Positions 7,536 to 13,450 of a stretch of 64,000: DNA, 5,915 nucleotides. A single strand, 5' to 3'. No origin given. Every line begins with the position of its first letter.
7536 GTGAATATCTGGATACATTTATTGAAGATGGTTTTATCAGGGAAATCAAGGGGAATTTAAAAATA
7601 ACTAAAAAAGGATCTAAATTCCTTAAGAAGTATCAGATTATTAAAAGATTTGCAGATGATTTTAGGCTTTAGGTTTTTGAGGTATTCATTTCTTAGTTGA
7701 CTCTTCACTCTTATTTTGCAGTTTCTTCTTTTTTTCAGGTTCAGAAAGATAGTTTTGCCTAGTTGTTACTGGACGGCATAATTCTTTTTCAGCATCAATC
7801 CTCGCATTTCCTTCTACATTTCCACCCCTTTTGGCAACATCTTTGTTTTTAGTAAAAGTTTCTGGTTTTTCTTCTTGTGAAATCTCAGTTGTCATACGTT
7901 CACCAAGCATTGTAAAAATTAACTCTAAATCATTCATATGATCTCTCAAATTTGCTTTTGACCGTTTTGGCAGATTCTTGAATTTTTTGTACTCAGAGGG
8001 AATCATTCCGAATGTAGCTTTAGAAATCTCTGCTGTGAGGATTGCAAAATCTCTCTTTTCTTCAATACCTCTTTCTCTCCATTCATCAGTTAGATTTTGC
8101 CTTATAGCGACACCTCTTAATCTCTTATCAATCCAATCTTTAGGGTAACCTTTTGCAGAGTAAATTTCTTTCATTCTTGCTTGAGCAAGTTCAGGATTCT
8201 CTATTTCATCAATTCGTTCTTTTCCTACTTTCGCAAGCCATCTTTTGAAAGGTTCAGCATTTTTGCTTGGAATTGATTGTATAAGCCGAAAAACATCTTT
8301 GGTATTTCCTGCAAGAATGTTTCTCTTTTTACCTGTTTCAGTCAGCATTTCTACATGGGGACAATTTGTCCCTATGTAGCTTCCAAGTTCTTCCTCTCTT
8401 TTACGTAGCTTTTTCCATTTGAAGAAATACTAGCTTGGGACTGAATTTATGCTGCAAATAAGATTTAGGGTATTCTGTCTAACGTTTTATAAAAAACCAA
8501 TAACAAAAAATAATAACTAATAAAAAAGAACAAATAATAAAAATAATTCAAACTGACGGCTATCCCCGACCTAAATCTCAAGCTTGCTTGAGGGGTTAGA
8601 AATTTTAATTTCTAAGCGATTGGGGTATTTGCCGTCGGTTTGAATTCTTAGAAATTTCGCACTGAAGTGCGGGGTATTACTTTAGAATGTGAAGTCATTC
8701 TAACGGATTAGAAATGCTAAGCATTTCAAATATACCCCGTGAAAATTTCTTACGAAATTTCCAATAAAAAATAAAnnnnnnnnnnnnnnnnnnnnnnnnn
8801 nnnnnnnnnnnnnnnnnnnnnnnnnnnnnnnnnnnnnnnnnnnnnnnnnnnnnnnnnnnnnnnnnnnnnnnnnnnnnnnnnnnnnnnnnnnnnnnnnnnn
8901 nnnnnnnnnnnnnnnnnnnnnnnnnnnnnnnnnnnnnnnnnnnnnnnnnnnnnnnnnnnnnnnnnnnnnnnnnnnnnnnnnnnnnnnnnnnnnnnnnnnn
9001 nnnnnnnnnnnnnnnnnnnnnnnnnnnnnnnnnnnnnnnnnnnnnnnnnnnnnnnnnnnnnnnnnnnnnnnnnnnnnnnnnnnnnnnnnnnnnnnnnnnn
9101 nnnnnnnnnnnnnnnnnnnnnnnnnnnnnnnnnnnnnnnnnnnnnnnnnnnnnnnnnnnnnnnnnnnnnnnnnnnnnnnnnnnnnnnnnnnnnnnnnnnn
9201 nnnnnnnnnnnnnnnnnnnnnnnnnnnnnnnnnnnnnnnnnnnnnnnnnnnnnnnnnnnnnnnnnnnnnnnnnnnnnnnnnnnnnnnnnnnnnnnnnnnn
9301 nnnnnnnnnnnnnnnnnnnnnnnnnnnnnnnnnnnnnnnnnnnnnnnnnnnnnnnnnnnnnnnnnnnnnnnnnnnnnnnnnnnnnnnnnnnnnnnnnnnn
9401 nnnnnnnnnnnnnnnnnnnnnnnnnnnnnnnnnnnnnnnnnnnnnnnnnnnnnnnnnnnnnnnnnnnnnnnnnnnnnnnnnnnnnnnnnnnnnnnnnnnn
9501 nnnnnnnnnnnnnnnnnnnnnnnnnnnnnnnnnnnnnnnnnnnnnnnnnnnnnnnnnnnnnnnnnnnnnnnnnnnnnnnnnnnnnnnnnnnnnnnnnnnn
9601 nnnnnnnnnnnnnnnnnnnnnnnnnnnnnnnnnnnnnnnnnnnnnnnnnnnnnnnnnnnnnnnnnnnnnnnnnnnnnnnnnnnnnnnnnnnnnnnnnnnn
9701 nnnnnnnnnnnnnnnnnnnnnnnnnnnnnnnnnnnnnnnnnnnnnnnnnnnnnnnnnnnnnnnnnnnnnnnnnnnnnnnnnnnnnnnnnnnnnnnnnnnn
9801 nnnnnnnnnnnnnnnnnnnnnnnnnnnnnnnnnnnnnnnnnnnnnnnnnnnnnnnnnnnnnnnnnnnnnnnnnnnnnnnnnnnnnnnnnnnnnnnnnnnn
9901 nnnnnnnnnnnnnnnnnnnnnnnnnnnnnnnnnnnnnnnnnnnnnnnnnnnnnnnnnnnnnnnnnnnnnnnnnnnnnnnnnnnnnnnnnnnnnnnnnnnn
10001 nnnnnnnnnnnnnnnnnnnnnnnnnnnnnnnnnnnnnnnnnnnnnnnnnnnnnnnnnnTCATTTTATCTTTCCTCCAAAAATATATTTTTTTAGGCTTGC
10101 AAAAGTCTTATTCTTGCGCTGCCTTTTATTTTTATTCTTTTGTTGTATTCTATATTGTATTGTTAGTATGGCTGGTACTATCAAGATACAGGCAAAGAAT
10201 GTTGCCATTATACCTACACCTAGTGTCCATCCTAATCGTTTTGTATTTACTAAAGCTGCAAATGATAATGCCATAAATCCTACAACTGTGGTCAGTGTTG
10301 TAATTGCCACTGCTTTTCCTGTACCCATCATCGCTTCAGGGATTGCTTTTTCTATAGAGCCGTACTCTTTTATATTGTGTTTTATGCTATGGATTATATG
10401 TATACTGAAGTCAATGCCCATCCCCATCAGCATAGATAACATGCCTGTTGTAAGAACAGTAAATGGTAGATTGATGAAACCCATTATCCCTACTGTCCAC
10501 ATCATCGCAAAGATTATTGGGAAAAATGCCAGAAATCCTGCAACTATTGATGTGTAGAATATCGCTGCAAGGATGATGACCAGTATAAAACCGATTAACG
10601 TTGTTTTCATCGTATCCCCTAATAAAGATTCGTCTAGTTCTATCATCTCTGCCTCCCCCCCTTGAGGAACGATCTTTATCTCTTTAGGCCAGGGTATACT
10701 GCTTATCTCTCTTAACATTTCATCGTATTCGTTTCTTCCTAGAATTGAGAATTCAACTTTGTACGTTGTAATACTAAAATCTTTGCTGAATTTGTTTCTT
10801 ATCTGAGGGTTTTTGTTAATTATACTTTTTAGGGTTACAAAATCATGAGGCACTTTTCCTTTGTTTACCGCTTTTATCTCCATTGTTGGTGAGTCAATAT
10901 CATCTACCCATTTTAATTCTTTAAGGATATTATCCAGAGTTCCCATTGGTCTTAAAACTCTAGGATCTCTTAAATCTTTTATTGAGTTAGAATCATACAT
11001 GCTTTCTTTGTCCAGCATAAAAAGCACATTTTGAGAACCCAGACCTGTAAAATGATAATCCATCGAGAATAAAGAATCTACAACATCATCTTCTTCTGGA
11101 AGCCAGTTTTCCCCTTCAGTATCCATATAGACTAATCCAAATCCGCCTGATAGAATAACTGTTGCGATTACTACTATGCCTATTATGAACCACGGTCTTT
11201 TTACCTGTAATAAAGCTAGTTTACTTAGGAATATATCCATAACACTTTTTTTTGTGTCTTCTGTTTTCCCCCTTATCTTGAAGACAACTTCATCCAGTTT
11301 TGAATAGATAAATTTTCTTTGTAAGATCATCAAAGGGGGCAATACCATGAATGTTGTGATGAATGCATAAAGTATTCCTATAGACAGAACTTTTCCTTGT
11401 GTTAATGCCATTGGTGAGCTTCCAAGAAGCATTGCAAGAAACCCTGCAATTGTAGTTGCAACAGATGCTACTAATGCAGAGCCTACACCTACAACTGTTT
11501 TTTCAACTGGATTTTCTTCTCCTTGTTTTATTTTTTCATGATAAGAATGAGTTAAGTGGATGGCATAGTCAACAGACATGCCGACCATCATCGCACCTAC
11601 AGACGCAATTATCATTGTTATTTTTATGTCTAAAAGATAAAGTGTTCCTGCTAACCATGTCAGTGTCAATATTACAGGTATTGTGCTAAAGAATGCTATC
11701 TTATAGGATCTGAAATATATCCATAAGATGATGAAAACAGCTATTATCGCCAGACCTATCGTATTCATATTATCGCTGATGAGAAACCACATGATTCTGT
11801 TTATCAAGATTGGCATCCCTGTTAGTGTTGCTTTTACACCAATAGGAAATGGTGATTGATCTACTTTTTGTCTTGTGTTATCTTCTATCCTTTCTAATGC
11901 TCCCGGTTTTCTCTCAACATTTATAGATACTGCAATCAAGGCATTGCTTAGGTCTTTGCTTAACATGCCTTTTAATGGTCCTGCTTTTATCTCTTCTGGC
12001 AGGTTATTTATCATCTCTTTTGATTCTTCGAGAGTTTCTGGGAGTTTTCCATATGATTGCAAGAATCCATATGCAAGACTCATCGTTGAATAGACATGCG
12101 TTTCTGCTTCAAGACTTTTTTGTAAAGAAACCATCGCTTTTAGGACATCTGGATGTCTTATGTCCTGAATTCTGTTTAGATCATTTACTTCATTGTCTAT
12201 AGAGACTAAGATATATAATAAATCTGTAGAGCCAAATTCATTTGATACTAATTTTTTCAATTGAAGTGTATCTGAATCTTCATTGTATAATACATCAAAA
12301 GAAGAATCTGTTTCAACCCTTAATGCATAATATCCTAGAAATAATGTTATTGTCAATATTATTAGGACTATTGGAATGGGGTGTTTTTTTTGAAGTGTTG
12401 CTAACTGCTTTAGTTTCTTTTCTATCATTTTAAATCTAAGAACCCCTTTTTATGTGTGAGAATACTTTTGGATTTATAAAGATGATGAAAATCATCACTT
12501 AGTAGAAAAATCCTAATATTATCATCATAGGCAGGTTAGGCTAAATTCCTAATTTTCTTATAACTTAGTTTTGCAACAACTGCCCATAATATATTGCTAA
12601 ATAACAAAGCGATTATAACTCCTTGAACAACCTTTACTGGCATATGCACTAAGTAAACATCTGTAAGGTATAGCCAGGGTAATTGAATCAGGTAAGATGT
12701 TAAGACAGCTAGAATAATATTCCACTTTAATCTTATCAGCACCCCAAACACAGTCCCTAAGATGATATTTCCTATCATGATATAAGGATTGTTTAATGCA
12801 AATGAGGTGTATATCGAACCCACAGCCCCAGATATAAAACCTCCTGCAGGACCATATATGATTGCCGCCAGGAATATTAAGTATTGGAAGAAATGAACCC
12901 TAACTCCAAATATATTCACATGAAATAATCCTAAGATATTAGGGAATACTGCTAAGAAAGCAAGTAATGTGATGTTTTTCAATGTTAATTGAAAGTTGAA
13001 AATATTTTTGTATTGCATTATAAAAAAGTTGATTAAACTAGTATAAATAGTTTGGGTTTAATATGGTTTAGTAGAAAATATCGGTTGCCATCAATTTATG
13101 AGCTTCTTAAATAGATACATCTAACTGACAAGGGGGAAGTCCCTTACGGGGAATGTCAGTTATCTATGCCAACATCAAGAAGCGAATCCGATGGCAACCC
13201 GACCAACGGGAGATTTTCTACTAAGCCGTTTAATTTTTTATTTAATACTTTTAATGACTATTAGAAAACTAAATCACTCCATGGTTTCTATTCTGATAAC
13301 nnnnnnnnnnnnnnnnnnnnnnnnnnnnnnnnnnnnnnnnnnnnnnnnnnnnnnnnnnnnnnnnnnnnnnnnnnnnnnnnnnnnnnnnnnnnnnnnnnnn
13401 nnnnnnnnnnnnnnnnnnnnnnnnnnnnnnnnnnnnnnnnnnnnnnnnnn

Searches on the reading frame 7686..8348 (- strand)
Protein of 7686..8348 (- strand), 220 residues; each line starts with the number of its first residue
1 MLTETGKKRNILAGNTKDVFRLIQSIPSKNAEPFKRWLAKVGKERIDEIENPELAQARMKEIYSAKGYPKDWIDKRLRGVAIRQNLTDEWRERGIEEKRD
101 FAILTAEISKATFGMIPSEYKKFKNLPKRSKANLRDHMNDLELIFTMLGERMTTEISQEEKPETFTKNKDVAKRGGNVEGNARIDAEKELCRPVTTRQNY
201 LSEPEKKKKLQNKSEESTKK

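Call 57: search_protein_families(library=pfam, proteins=[window:7686-8348:-], max_evalue=0.001)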
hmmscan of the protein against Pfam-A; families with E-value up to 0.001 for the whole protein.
window:7686-8348:- (220 aa): 1 family
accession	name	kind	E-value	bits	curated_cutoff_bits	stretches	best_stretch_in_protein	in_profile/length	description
PF02498.22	Bro-N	-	0.00027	21.9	25.6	1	8-40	58-92/96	BRO family, N-terminal domain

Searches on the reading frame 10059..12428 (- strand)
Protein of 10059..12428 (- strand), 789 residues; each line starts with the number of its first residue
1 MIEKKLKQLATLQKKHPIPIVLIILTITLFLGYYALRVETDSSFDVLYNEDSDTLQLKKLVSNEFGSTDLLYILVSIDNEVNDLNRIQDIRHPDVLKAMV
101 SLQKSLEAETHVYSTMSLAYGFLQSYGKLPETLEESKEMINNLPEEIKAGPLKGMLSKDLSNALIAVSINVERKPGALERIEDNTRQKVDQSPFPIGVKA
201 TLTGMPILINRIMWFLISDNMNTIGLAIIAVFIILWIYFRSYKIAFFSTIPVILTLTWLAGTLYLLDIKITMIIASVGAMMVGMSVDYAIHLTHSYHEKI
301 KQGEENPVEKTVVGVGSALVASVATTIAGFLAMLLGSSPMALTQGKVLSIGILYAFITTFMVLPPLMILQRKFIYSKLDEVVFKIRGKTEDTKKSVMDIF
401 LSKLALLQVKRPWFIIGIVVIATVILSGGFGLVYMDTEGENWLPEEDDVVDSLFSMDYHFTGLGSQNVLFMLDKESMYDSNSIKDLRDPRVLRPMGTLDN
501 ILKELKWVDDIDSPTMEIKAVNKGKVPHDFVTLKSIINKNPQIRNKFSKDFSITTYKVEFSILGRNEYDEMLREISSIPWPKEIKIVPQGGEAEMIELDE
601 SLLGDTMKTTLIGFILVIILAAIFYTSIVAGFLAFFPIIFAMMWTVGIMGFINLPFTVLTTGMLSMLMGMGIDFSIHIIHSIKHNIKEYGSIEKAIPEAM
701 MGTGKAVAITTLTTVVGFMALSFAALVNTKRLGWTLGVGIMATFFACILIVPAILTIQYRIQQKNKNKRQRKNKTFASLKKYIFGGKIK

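Call 58: search_protein_families(library=pfam, proteins=[window:10059-12428:-], max_evalue=0.001)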
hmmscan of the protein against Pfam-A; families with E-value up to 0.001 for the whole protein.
window:10059-12428:- (789 aa): 4 families
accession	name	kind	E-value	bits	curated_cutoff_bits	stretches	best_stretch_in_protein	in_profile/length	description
PF03176.21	MMPL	-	1.3e-47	162.9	20.5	2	562-777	101-320/333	MMPL family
PF00873.25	ACR_tran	-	4.5e-12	45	28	2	570-777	301-510/1021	AcrB/AcrD/AcrF family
PF12349.14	Sterol-sensing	-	3.7e-11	43.6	22.3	1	629-768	7-146/153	Sterol-sensing domain of SREBP cleavage-activation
PF02355.23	SecD_SecF_C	-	8.2e-06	25.8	20.5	0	218-334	31-147/189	Protein export membrane protein SecD/SecF, C-terminal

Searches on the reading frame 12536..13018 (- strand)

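Call 58: search_protein_families(library=pfam, proteins=[window:12536-13018:-], max_evalue=0.001)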
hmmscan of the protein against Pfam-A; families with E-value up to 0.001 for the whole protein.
window:12536-13018:- (160 aa): 2 families
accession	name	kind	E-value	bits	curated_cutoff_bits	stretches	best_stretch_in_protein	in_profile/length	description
PF07155.17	ECF-ribofla_trS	-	2.6e-05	24.7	26.7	0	11-146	2-169/172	ECF-type riboflavin transporter, S component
PF12822.12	ECF_trnsprt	-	0.00031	21.2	30.7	1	14-147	1-150/169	ECF transporter, substrate-specific component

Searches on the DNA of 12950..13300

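Call 90: search_rna_families(source=window, start=12950, end=13300, threshold=evalue, max_evalue=1)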
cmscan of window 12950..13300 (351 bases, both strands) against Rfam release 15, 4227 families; matches with E-value up to 1: 0.
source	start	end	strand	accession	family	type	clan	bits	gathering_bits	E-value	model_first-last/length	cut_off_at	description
